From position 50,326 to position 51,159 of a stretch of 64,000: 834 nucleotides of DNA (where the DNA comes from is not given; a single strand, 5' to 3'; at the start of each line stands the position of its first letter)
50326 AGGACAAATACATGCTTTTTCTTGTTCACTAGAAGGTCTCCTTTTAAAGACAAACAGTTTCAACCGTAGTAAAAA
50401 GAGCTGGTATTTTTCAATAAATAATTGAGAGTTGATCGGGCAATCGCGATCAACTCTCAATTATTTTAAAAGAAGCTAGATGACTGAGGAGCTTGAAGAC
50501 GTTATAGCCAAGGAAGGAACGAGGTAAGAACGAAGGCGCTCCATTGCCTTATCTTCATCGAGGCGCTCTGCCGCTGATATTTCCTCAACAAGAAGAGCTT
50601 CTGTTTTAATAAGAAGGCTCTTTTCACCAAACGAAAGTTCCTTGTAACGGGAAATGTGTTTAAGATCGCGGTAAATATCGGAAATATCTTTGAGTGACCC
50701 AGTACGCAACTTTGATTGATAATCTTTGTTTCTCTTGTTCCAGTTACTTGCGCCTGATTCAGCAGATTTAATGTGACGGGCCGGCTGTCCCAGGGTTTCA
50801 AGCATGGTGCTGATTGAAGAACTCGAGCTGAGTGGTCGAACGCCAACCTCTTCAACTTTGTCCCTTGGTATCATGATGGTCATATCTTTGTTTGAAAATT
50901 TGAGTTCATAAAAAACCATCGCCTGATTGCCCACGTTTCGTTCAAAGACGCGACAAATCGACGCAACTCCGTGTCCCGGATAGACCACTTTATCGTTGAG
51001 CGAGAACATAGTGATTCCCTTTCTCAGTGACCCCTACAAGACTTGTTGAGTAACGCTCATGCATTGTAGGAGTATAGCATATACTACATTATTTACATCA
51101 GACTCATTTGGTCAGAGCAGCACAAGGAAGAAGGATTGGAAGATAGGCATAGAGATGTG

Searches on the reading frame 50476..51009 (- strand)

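Call 20: search_protein_families(library=pfam, proteins=[window:50476-51009:-], max_evalue=0.01)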
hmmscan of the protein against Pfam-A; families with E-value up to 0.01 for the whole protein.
window:50476-51009:- (177 aa): 2 families
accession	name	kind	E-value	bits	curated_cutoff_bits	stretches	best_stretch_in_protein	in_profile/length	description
PF21095.3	CarD_C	-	4.2e-19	68.8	23.1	1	85-159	12-86/87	CarD, C-terminal domain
PF02559.22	CarD_TRCF_RID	-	2.5e-10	40.7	23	1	2-60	1-56/57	CarD-like/TRCF RID domain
